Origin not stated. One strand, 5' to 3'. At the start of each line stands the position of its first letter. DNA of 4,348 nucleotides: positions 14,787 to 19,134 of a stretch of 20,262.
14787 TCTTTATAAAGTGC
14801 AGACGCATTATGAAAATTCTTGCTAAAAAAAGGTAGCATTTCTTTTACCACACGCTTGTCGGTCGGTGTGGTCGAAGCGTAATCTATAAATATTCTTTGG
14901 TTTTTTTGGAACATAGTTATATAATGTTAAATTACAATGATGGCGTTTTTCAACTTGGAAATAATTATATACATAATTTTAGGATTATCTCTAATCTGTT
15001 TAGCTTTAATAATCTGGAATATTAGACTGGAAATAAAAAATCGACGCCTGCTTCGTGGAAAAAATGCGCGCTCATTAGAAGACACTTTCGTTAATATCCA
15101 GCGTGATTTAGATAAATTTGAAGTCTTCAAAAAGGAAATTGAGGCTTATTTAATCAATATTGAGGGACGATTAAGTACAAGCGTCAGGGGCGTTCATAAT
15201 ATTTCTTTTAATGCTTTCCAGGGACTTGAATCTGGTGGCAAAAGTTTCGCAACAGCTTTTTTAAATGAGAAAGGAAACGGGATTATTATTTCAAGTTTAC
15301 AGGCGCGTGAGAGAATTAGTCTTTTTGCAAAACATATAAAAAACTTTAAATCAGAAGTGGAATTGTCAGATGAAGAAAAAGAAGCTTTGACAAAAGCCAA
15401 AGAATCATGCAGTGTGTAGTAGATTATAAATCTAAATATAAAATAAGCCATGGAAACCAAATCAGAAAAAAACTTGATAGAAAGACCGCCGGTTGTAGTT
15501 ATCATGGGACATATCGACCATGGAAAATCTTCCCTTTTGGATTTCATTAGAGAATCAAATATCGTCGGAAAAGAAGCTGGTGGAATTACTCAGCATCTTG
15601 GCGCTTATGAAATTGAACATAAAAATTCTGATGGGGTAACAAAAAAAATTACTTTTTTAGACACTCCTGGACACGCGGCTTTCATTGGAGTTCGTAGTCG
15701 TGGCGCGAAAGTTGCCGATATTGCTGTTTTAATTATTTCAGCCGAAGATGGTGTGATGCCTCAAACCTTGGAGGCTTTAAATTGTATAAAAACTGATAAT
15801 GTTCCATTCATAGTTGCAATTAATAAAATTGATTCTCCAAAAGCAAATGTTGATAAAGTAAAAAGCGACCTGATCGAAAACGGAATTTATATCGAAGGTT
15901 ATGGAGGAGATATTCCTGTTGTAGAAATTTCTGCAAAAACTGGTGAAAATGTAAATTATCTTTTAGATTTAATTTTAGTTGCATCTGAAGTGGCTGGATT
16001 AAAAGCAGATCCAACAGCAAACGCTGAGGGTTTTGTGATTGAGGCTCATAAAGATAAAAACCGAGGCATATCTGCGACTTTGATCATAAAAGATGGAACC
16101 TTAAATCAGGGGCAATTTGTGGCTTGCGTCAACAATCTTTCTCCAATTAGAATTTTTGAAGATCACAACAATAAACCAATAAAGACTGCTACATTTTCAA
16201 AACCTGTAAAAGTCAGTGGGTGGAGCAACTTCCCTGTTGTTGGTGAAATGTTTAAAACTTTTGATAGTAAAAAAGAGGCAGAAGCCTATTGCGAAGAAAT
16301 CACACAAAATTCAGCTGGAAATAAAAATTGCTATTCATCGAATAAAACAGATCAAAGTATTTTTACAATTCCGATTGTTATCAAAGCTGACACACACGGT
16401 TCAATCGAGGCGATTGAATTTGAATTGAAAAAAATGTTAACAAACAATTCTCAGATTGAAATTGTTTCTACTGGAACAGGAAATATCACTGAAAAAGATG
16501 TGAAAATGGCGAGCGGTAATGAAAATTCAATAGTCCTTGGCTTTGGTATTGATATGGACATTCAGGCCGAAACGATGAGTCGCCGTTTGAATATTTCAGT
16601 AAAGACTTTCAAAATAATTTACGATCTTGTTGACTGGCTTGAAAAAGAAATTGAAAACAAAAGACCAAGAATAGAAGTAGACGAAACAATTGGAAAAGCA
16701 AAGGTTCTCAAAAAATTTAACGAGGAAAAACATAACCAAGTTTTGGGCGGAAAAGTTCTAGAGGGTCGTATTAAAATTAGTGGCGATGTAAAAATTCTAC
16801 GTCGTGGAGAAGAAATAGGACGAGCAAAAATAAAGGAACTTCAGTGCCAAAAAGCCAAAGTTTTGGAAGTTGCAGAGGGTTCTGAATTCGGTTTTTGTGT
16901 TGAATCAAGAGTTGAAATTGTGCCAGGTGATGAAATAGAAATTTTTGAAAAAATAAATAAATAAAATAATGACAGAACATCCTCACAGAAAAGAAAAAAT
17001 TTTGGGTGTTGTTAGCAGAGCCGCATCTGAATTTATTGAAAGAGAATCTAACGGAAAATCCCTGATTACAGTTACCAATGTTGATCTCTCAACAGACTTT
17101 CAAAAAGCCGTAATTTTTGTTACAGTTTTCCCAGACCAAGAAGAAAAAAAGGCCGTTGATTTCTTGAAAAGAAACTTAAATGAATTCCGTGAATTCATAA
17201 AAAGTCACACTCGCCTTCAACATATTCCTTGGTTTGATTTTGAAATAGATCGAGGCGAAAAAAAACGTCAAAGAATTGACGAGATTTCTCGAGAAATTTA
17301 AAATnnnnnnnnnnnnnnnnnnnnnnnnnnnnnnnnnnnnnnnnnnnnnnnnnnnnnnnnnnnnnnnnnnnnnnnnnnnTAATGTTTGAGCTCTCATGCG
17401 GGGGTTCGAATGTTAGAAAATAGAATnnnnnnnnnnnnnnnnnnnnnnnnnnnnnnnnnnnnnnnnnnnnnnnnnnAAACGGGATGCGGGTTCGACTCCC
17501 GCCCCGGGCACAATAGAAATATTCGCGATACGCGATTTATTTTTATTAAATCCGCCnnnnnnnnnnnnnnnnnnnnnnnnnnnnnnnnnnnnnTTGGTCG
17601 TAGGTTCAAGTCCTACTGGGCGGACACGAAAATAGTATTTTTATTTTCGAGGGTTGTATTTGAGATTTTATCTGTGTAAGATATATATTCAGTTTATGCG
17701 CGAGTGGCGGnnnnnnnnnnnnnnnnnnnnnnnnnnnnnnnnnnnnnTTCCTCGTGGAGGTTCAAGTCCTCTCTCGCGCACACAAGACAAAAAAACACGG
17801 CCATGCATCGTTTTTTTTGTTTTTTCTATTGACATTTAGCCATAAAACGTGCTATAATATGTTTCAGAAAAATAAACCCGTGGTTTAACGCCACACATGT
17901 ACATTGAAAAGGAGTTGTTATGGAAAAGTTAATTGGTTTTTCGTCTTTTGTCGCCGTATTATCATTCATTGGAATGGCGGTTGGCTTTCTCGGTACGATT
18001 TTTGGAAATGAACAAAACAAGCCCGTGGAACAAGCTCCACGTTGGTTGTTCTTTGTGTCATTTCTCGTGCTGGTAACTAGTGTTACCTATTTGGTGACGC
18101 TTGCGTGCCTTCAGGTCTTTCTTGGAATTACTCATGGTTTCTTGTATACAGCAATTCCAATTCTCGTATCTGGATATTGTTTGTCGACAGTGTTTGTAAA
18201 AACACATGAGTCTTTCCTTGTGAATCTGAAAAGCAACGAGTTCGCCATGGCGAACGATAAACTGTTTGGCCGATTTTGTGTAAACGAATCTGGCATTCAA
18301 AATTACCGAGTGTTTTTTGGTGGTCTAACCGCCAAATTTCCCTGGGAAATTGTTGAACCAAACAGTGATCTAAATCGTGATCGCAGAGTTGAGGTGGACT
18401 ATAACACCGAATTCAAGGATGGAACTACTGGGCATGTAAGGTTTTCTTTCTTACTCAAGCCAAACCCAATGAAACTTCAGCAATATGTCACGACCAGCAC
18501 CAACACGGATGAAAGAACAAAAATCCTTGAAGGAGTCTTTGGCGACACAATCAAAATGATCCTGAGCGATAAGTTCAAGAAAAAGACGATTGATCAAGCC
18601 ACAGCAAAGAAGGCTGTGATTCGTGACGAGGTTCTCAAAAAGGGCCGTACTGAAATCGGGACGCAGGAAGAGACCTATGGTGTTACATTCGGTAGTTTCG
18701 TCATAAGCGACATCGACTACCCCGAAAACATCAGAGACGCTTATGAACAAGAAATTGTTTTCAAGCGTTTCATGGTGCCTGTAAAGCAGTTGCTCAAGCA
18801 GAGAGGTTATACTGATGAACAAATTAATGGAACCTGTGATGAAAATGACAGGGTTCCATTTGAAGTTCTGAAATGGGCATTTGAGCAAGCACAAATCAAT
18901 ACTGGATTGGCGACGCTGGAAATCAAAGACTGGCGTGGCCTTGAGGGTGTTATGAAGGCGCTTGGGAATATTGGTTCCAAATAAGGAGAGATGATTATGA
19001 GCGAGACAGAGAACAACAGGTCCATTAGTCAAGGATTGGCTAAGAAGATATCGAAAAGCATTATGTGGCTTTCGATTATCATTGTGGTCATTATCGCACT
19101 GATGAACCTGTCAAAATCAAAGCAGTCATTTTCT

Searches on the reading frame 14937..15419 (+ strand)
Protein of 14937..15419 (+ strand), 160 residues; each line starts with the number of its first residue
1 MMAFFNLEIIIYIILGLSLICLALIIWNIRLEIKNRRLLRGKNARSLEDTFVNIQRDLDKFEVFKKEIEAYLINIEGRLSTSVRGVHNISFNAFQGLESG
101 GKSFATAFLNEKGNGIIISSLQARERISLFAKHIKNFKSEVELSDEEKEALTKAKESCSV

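Call 17: search_protein_families(library=pfam, proteins=[window:14937-15419:+], max_evalue=0.00001)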
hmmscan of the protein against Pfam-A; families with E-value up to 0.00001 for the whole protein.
window:14937-15419:+ (160 aa): 1 family
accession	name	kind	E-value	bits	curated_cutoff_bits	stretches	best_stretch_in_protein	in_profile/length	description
PF14584.11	DUF4446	-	8.3e-29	101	27.4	1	11-154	3-149/150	Protein of unknown function (DUF4446)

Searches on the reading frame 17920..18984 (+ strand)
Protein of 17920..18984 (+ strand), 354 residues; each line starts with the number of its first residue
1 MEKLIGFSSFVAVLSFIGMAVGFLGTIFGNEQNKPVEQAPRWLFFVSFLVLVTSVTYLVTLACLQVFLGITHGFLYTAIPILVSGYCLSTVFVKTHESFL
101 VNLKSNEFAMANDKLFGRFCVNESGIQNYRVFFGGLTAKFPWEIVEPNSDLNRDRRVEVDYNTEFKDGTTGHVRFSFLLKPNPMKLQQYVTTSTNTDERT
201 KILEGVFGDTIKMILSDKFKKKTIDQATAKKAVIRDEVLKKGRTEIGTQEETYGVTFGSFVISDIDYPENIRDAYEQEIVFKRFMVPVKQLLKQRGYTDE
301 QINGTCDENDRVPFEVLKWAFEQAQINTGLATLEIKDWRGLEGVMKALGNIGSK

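Call 5: search_protein_families(library=pfam, proteins=[window:17920-18984:+], max_evalue=10)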
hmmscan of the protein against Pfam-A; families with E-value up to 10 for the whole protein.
window:17920-18984:+ (354 aa): 3 families
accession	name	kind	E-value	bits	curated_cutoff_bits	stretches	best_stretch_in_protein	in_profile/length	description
PF01145.31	Band_7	-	1.9e-07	31.8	23.6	1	152-279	41-159/176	SPFH domain / Band 7 family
PF14715.11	FixP_N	-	0.23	11.6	24.9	1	38-61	18-41/48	N-terminal domain of cytochrome oxidase-cbb3, FixP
PF11026.13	DUF2721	-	0.38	11.1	28.3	1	4-59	62-117/129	Protein of unknown function (DUF2721)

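Call 7: search_protein_families(library=ncbifam, proteins=[window:17920-18984:+], max_evalue=10)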
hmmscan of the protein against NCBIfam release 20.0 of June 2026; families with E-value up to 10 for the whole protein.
window:17920-18984:+ (354 aa): 2 families
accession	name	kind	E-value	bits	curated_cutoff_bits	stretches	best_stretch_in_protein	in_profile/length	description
TIGR02126.1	phgtail_TP901_1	equivalog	0.037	14.2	37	1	226-281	74-131/135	phage major tail protein, TP901-1 family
NF038216.1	ABZJ_00895_fam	subfamily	0.095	12.6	33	1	8-77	31-99/134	ABZJ_00895 family protein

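Call 8: search_protein_families(library=padloc, proteins=[window:17920-18984:+], max_evalue=10)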
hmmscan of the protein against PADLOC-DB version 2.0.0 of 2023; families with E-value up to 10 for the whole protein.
window:17920-18984:+ (354 aa): 0 families

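Call 9: search_protein_families(library=phrogs, proteins=[window:17920-18984:+], max_evalue=10)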
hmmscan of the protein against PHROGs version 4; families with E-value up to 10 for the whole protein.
window:17920-18984:+ (354 aa): 1 family
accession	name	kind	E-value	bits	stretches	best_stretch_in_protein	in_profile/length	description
phrog_200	-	other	0.0071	16.5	1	161-279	157-270/379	lipoprotein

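Call 12: find_homologous_proteins(query=window:17920-18981:+, max_evalue=0.001)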
Query window:17920-18981:+ (354 aa): 1 proteins with E <= 0.001 among 1704 candidates.
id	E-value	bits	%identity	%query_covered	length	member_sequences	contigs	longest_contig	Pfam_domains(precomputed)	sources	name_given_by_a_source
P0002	2.4e-235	798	100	100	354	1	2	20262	PF01145.32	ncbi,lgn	-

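Call 37: search_solved_structures(query=A2, max_evalue=1, show_alignments=1)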
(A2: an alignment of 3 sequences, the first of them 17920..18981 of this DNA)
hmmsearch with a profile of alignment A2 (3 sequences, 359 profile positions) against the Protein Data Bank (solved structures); distinct sequences matched with E-value up to 1: 2.
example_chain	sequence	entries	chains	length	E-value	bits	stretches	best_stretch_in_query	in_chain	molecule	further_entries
5y26_A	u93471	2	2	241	0.13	14.2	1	208-347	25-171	DNA polymerase epsilon subunit D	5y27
3lez_A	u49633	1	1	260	0.52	12.2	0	149-206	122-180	Beta-lactamase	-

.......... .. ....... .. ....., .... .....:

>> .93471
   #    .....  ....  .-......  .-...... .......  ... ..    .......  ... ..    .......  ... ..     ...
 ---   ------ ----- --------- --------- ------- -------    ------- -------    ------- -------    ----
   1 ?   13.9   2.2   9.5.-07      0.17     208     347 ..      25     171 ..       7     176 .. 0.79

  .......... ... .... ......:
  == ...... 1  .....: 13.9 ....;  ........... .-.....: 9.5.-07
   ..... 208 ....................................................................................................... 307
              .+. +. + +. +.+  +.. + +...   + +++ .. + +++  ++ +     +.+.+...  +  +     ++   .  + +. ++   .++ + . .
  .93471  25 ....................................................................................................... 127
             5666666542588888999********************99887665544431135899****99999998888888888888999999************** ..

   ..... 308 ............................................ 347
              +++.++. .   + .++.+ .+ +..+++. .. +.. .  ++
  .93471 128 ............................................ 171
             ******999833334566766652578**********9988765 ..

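Call 38: search_protein_families(library=pfam, alignment_id=A2, max_evalue=1)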
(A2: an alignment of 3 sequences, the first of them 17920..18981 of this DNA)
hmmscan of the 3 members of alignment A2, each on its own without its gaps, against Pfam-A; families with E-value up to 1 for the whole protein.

A. member 1, window:17920-18981:+ (354 aa): 3 families
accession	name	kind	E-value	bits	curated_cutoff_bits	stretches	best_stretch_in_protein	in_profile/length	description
PF01145.31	Band_7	-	1.9e-07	31.8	23.6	1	152-279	41-159/176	SPFH domain / Band 7 family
PF14715.11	FixP_N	-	0.23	11.6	24.9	1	38-61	18-41/48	N-terminal domain of cytochrome oxidase-cbb3, FixP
PF11026.13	DUF2721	-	0.38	11.1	28.3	1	4-59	62-117/129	Protein of unknown function (DUF2721)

B. families by the number of members that match (of 3 scanned): 3 families
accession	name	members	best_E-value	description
PF01145.31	Band_7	1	1.9e-07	SPFH domain / Band 7 family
PF14715.11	FixP_N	1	0.23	N-terminal domain of cytochrome oxidase-cbb3, FixP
PF11026.13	DUF2721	1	0.38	Protein of unknown function (DUF2721)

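Call 52: predict_structure(protein=window:17920-18981:+)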
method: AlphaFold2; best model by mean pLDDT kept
length: 354 residues; sequences in the alignment: 1
mean_pLDDT: 48.4   pTM: 0.29
mean pLDDT of the five models: 48.4, 45.1, 42.6, 39.8, 34.9
residues with pLDDT >= 90: 0; 70-90: 29; 50-70: 142; < 50: 183
segments of 3 or more residues with pLDDT < 50: 1-4, 29-35, 72-149, 216-239, 241-248, 257-283, 304-306, 329-354
pLDDT, mean of each block of 10 residues (from residue 1): 53 70 62 47 69 72 63 43 29 21 25 31 27 21 35 53 51 53 63 57 58 50 42 44 49 52 40 40 57 73 52 61 57 42 43 27
secondary structure, 60 per line:
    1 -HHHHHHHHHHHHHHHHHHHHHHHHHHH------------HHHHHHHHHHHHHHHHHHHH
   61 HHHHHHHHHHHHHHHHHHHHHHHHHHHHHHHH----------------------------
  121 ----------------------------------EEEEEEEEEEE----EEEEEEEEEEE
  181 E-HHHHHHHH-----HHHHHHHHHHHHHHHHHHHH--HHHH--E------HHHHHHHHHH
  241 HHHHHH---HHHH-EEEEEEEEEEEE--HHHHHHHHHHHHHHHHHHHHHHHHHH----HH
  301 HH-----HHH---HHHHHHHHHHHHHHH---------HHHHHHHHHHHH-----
elements in order: H2-28 H41-92 E155-165 E170-181 H183-190 H196-215 H218-221 H231-246 H250-253 E255-266 H269-294 H299-302 H314-328 H338-349

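Call 58: search_dna_similar(query=window:17920-18981:+, collection=phages, mode=protein, max_evalue=0.01)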
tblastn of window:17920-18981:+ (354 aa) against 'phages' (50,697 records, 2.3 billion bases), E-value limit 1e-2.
No match.

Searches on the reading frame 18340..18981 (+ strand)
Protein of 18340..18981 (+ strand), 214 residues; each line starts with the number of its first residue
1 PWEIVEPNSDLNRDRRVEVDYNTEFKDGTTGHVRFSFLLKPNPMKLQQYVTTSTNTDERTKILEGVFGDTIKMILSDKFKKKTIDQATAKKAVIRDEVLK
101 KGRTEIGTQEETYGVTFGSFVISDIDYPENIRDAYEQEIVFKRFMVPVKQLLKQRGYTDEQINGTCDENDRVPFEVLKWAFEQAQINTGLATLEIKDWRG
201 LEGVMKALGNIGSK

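Call 59: search_solved_structures(query=window:18340-18981:+, max_evalue=10, show_alignments=2)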
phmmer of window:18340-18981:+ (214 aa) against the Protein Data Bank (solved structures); distinct sequences matched with E-value up to 10: 1.
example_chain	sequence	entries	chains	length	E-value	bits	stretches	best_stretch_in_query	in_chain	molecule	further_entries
3lez_A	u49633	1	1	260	0.66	12.7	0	14-65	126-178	Beta-lactamase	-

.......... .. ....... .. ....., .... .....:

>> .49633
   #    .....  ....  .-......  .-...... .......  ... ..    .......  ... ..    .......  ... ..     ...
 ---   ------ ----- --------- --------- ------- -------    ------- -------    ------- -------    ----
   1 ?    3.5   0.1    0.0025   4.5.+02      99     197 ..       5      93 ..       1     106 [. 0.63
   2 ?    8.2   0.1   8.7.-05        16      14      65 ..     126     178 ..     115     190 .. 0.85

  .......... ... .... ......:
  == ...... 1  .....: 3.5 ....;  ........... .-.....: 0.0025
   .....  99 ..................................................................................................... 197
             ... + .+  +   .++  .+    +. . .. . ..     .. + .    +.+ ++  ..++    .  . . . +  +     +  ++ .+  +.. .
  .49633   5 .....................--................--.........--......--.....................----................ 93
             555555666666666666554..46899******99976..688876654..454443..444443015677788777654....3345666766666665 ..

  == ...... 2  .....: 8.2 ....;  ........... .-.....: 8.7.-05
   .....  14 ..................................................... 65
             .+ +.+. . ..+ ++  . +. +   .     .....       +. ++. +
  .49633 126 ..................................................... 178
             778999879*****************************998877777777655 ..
